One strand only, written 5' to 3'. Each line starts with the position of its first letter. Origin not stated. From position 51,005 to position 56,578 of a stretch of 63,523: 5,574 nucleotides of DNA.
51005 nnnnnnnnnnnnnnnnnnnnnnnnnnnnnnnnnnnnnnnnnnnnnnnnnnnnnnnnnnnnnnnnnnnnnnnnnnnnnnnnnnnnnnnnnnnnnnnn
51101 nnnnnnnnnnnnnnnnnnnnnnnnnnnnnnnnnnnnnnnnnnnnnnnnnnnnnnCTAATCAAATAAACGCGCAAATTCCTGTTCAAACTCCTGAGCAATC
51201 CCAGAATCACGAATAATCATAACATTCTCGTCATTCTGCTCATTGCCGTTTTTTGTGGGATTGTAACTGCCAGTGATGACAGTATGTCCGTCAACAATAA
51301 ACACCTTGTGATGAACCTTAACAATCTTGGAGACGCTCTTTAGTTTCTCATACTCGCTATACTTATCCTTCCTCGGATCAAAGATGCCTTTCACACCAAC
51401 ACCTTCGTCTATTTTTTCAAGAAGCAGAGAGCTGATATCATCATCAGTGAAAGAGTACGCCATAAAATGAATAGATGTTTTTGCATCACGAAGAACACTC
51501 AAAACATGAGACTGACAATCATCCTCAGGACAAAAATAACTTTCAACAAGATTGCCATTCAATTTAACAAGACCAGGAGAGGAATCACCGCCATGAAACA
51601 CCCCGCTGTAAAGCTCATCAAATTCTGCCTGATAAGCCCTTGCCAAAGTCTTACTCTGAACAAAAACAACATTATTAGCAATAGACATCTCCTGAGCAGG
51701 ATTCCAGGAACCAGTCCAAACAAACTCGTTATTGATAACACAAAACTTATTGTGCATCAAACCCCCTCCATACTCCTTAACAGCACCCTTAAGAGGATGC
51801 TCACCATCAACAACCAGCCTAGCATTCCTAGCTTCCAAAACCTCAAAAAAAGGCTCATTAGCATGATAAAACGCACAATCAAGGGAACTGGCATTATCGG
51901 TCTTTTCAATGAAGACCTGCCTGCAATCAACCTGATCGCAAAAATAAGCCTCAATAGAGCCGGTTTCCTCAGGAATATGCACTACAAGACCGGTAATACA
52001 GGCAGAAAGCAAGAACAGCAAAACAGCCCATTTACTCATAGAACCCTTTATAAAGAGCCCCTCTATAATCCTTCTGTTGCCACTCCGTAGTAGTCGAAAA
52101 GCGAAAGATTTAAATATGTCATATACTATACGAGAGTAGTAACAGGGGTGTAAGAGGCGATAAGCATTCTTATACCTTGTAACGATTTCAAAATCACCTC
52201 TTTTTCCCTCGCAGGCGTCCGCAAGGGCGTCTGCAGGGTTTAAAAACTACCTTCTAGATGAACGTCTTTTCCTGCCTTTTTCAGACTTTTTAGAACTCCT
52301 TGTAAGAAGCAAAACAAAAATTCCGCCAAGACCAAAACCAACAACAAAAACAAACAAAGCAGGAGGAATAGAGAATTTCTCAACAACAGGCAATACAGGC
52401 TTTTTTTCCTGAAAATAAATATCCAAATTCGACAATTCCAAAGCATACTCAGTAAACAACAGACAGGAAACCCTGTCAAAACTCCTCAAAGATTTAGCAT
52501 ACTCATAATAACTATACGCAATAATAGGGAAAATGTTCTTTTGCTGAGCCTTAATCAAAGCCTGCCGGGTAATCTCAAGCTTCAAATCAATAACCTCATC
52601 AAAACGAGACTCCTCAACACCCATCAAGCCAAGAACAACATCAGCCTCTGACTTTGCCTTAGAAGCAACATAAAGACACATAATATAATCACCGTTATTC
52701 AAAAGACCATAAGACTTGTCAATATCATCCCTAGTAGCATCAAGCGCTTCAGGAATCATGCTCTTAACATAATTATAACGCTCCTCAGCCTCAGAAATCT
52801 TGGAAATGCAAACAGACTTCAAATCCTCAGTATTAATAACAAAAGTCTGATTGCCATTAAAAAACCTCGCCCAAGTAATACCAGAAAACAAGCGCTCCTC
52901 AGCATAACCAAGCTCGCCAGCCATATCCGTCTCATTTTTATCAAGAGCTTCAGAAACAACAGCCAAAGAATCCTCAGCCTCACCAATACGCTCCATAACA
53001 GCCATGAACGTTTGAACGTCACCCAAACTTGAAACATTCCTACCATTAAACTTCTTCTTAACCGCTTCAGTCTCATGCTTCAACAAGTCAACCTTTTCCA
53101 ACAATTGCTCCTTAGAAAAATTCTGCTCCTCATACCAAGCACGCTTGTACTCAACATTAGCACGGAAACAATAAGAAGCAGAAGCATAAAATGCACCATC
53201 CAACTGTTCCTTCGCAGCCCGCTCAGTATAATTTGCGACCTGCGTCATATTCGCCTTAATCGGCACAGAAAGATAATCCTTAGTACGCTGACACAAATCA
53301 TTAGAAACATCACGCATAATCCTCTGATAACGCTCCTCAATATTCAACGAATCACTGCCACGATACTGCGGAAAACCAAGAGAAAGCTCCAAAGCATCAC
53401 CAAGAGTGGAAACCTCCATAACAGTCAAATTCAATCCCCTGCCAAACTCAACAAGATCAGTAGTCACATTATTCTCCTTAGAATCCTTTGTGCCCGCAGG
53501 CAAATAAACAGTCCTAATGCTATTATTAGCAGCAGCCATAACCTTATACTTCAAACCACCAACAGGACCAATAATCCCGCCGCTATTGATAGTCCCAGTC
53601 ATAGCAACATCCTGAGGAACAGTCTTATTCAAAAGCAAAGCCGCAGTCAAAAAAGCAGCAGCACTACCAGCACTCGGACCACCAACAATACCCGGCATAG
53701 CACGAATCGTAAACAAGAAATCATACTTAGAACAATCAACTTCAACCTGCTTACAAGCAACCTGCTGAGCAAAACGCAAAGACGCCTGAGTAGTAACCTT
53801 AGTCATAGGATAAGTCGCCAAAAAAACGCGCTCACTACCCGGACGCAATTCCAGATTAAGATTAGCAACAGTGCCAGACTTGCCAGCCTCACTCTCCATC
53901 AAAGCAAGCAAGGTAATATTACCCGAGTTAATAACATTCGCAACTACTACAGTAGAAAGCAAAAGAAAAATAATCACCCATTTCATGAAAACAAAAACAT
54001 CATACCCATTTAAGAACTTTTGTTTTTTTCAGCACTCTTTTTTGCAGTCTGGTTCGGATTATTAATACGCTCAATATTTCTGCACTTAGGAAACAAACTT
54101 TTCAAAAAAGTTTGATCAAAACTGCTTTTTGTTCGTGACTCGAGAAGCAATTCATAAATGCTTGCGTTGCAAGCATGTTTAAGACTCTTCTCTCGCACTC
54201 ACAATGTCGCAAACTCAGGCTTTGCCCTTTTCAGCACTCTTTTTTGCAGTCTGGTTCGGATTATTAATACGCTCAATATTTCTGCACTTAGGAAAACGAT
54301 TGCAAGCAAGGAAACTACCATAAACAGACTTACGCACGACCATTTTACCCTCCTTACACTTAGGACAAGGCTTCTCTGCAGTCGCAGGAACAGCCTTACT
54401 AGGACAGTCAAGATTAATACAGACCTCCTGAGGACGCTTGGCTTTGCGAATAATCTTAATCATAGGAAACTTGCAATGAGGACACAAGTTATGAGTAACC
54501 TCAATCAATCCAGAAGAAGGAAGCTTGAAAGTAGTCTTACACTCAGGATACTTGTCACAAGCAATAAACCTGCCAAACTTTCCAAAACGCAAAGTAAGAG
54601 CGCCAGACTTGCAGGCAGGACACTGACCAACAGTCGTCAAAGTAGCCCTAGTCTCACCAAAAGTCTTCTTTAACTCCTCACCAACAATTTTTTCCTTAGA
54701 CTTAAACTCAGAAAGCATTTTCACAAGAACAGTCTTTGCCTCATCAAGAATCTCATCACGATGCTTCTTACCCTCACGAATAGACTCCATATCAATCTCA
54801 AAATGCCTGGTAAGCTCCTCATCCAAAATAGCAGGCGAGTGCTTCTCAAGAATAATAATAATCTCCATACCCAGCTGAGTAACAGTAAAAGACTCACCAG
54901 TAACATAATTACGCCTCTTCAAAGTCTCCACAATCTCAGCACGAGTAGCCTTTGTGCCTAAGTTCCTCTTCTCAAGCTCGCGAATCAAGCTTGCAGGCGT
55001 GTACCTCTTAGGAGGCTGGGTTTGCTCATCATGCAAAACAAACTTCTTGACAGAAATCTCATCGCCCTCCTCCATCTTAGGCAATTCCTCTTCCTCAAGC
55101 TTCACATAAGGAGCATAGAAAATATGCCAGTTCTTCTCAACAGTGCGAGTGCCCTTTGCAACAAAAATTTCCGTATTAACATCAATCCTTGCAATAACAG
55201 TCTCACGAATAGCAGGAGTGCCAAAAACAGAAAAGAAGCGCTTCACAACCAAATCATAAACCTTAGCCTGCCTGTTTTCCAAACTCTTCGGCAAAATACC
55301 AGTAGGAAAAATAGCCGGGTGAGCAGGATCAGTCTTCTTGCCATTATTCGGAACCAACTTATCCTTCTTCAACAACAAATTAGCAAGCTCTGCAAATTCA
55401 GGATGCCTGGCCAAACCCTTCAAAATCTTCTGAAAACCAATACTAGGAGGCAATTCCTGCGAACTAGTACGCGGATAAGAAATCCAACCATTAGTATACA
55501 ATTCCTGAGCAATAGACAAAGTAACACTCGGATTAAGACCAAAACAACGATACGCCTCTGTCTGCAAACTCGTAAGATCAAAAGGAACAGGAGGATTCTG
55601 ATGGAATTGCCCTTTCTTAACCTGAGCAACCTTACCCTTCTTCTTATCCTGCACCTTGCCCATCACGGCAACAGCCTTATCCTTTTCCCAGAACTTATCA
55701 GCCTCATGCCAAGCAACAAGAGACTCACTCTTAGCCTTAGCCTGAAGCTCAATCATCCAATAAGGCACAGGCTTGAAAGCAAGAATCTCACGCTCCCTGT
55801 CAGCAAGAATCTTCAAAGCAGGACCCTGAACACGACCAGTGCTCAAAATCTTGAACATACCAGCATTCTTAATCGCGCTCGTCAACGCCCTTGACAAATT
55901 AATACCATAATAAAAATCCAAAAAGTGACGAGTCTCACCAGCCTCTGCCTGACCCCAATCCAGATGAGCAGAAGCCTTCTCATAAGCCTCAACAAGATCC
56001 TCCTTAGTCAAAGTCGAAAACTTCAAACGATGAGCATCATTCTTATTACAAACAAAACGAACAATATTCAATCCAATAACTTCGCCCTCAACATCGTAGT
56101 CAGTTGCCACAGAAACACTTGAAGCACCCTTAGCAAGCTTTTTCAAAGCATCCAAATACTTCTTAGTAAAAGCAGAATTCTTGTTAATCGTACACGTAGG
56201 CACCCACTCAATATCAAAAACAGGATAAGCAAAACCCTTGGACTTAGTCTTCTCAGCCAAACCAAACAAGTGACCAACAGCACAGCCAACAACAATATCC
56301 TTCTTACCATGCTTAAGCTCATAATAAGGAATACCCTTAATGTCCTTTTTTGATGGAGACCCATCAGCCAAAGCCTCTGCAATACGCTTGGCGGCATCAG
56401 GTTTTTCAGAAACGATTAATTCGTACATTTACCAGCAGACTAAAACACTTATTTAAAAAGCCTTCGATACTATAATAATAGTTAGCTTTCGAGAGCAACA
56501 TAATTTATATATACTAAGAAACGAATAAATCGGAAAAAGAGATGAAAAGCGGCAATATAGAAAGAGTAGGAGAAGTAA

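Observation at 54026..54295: Perfect 68-bp duplication of the topA 3' end bracketing a 134-bp hairpin-rich non-coding insert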

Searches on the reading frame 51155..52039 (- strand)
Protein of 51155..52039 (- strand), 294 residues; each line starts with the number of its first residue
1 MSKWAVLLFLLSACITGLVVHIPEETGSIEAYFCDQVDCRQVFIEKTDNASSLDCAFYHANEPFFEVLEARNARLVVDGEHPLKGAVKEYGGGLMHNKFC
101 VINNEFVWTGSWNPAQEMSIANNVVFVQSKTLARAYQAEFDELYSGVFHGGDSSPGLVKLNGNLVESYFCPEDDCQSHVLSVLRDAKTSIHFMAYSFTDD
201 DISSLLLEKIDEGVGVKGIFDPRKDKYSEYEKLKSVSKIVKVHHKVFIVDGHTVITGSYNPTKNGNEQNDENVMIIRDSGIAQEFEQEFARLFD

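Call 68: search_protein_families(library=pfam, proteins=[window:51155-52039:-], max_evalue=0.00001)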
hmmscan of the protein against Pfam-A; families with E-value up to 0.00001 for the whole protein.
window:51155-52039:- (294 aa): 2 families
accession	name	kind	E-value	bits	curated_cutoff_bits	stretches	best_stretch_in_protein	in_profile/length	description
PF13091.12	PLDc_2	-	1.8e-31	109.2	27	2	180-292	2-131/132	PLD-like domain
PF07894.18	SACK1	-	6.1e-07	29.7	21.4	0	241-293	218-269/274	Scaffolding anchor of CK1 domain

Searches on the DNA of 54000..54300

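Call 39: search_rna_families(source=window, start=54000, end=54300, threshold=evalue, max_evalue=10, show_alignments=2)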
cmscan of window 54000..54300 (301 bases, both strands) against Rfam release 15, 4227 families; matches with E-value up to 10: 5.
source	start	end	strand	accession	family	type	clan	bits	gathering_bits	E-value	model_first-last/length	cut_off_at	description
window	54085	54147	+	RF00382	DnaX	Cis-reg; frameshift_element;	-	17.7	35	0.11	1-65/65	no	DnaX ribosomal frameshifting element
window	54075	54163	-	RF02367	Yfr20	Gene; sRNA;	-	16.1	44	1.5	1-89/89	no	Cyanobacterial functional RNA 20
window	54094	54161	+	RF00384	Pox_AX_element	Cis-reg;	-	14.6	60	8.6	1-62/62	no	Poxvirus AX element late mRNA cis-regulatory element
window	54009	54069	-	RF01559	DdR1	Gene; snRNA; snoRNA; CD-box;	-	13.7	70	5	1-66/66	no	Dictyostelium snoRNA DdR1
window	54213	54241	-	RF01145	sR14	Gene; snRNA; snoRNA; CD-box;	-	10.3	38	2.4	26-54/54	no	Small nucleolar RNA sR14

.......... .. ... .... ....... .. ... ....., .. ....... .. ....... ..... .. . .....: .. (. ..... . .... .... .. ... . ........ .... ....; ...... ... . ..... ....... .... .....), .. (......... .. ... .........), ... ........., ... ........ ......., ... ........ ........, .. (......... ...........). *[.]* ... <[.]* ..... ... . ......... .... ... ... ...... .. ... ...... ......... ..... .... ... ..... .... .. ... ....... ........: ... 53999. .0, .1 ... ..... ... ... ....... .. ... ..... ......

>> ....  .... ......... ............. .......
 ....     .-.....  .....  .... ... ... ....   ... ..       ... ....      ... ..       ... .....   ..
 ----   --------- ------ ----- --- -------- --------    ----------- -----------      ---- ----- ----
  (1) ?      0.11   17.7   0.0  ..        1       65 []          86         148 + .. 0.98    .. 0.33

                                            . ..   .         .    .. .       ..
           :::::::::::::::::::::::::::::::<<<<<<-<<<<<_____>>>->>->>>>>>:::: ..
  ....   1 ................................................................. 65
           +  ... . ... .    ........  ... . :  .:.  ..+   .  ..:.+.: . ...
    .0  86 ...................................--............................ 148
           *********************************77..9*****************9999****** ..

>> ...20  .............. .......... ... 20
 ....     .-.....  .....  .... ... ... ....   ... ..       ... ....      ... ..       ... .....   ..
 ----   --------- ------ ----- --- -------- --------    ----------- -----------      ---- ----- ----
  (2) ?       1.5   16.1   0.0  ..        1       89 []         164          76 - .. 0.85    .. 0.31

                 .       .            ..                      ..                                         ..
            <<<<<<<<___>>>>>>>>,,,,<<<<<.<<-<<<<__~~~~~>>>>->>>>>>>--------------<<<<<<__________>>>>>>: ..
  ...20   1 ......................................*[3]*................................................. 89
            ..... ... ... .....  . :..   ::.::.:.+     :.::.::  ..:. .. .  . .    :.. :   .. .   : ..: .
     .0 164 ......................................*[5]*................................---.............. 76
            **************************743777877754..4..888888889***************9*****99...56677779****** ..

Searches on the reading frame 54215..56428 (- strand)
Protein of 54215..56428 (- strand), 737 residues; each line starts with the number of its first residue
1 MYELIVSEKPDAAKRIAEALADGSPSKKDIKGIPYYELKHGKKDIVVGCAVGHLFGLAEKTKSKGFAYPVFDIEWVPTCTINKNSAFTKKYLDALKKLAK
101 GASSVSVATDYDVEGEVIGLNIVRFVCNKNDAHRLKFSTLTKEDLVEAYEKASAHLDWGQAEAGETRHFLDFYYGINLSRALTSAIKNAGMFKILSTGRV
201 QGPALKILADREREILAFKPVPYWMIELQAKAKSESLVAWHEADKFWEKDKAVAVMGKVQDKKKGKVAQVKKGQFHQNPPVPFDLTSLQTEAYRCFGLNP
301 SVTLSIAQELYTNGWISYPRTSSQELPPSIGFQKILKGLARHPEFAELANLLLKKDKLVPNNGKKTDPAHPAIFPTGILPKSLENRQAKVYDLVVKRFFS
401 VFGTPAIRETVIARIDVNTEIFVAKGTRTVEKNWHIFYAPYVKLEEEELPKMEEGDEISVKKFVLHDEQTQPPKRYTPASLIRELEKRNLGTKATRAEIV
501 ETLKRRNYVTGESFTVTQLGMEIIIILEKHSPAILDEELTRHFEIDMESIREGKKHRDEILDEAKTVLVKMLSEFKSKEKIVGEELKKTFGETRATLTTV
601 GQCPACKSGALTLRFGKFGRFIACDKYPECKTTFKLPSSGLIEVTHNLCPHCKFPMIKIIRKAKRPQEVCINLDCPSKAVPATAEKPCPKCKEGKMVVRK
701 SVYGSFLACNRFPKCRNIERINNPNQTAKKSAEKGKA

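Call 19: find_homologous_proteins(query=window:54215-56428:-, max_evalue=1e-50)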
Query window:54215-56428:- (737 aa): 7997 proteins with E <= 1e-50 among 8000 candidates; the best 120 are listed.
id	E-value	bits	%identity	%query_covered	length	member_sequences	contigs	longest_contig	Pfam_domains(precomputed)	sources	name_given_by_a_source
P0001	0.0e+0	1676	99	100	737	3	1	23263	PF01396.25,PF01131.26,PF01751.29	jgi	-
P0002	0.0e+0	1462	85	100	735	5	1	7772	PF01396.25,PF01131.26,PF01751.29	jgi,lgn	-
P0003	0.0e+0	1429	82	100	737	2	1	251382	PF01396.25,PF01131.26,PF01751.29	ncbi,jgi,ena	-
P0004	0.0e+0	1365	80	99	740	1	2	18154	PF01396.25,PF01131.26,PF01751.29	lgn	-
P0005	0.0e+0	1359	79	99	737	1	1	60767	PF01396.25,PF01131.26,PF01751.29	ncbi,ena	-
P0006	0.0e+0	1353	80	98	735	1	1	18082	PF01396.25,PF01131.26,PF01751.29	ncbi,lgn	-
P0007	0.0e+0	1347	79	98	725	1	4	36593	PF01396.25,PF01131.26,PF01751.29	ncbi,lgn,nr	ncbi:DNA topoisomerase I [Candidatus Woesearchaeota archaeon]|nr:DNA topoisomerase I [Candidatus Woe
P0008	0.0e+0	1346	79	98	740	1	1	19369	PF01396.25,PF01131.26,PF01751.29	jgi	jgi:DNA topoisomerase-1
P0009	0.0e+0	1345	77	100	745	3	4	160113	PF01396.25,PF01131.26,PF01751.29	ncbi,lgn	-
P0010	0.0e+0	1340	78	98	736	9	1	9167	PF01396.25,PF01131.26,PF01751.29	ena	-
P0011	0.0e+0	1335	78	99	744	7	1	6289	PF01396.25,PF01131.26,PF01751.29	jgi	jgi:DNA topoisomerase-1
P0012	0.0e+0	1330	78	98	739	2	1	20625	PF01396.25,PF01131.26,PF01751.29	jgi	-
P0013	0.0e+0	1329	77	100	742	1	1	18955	PF01396.25,PF01131.26,PF01751.29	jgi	-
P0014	0.0e+0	1322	77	99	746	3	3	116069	PF01396.25,PF01131.26,PF01751.29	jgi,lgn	jgi:DNA topoisomerase-1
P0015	0.0e+0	1322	76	99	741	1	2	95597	PF01396.25,PF01131.26,PF01751.29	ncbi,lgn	-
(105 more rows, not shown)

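Call 21: find_encoding_contigs(protein=P0002, flank=3000, max_places=4)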
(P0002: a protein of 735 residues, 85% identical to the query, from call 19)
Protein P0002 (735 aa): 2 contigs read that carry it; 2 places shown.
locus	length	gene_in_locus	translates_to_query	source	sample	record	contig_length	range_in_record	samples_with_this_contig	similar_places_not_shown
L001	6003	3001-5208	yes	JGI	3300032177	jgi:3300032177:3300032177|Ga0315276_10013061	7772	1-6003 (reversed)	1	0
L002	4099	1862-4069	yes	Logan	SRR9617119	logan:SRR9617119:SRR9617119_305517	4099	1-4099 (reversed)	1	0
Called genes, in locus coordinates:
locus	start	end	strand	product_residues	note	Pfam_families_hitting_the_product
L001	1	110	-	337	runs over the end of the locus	PF01078:Mg_chelatase, PF20720:nSTAND3 (weak), PF00004:AAA (weak), PF07726:AAA_3, PF07728:AAA_5, PF00158:Sigma54_activat, PF01078:Mg_chelatase, PF17863:AAA_lid_2, +5 more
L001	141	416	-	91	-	-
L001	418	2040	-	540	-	PF01636:APH (faint), PF03109:ABC1, PF00069:Pkinase, PF27536:UbiB_helical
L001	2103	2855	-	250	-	PF01841:Transglut_core (weak)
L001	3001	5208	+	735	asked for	PF01751:Toprim, PF01131:Topoisom_bac, PF01396:Zn_ribbon_Top1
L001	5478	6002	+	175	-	?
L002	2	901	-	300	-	?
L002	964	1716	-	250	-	PF01841:Transglut_core (weak)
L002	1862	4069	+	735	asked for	PF01751:Toprim, PF01131:Topoisom_bac, PF01396:Zn_ribbon_Top1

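Call 22: find_encoding_contigs(protein=P0001, flank=10000, max_places=4)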
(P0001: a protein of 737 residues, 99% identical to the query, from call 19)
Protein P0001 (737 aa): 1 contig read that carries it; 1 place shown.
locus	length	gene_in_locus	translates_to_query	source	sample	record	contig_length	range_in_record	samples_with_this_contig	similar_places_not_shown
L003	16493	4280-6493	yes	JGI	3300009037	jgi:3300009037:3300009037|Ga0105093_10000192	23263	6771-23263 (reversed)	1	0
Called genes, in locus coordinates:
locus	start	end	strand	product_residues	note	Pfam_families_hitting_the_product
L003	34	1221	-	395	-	PF00092:VWA, PF13519:VWA_2, PF13768:VWA_3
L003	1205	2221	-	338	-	PF01078:Mg_chelatase, PF20720:nSTAND3 (weak), PF07724:AAA_2, PF07726:AAA_3, PF07728:AAA_5, PF00158:Sigma54_activat (weak), PF01078:Mg_chelatase, PF17863:AAA_lid_2, +5 more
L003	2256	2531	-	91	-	-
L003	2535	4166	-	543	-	PF03109:ABC1, PF00069:Pkinase, PF01163:RIO1 (weak), PF01636:APH (weak), PF27536:UbiB_helical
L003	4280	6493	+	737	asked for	PF01751:Toprim, PF01131:Topoisom_bac, PF01396:Zn_ribbon_Top1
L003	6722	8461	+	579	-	PF05362:Lon_C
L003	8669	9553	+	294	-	PF13091:PLDc_2 (weak), PF07894:SACK1 (faint), PF13091:PLDc_2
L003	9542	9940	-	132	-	-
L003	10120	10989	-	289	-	-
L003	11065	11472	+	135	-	PF00293:NUDIX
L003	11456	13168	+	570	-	PF14716:HHH_8, PF14520:HHH_5, PF14791:DNA_pol_B_thumb, PF02811:PHP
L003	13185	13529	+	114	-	PF02643:DUF192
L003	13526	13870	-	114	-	-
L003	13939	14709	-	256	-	PF01738:DLH (faint), PF02230:Abhydrolase_2 (faint), PF02273:Acyl_transf_2, PF12146:Hydrolase_4, PF20434:BD-FAE, PF00561:Abhydrolase_1, PF12697:Abhydrolase_6, PF00326:Peptidase_S9 (weak), +1 more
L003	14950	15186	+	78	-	PF01402:RHH_1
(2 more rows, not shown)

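Call 51: find_encoding_contigs(protein=P0003, flank=1500, max_places=2)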
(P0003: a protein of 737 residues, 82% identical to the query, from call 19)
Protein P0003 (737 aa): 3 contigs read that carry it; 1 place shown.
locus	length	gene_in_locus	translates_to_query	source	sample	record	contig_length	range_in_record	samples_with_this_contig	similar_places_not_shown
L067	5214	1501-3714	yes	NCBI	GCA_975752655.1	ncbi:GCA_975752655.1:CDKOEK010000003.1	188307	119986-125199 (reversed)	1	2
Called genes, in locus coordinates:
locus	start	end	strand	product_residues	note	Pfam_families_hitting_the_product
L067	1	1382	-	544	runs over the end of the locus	PF03109:ABC1, PF00069:Pkinase, PF01163:RIO1 (weak), PF27536:UbiB_helical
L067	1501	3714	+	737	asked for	PF01751:Toprim, PF01131:Topoisom_bac, PF01396:Zn_ribbon_Top1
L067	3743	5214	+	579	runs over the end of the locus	PF05362:Lon_C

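Call 52: find_encoding_contigs(protein=P0005, flank=1500, max_places=2)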
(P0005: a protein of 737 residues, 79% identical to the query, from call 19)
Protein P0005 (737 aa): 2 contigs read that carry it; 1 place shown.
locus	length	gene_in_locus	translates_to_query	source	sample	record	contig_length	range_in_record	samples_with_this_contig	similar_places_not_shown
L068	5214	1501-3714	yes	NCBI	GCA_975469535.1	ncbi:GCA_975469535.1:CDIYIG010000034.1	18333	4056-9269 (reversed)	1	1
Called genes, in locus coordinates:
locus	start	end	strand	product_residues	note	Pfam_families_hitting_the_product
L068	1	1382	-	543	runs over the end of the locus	PF03109:ABC1, PF01163:RIO1 (faint), PF00069:Pkinase, PF27536:UbiB_helical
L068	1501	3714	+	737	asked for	PF01751:Toprim, PF01131:Topoisom_bac, PF01396:Zn_ribbon_Top1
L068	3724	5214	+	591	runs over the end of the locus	PF05362:Lon_C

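Call 53: find_encoding_contigs(protein=P0009, flank=1500, max_places=2)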
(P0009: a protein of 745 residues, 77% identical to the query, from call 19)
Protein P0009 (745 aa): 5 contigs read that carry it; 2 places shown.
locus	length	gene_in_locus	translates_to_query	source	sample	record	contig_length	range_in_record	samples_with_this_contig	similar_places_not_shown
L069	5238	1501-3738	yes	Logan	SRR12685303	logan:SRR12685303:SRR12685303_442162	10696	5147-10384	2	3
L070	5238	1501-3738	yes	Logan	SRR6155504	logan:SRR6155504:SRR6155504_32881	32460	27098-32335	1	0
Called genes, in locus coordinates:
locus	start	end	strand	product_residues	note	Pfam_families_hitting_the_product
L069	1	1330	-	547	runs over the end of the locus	PF03109:ABC1, PF00069:Pkinase (weak), PF01163:RIO1 (faint), PF27536:UbiB_helical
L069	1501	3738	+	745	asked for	PF01751:Toprim, PF01131:Topoisom_bac, PF01396:Zn_ribbon_Top1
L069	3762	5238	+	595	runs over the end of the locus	PF05362:Lon_C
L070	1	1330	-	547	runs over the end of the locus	PF03109:ABC1, PF00069:Pkinase (weak), PF01163:RIO1 (faint), PF27536:UbiB_helical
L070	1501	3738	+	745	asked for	PF01751:Toprim, PF01131:Topoisom_bac, PF01396:Zn_ribbon_Top1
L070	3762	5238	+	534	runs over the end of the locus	?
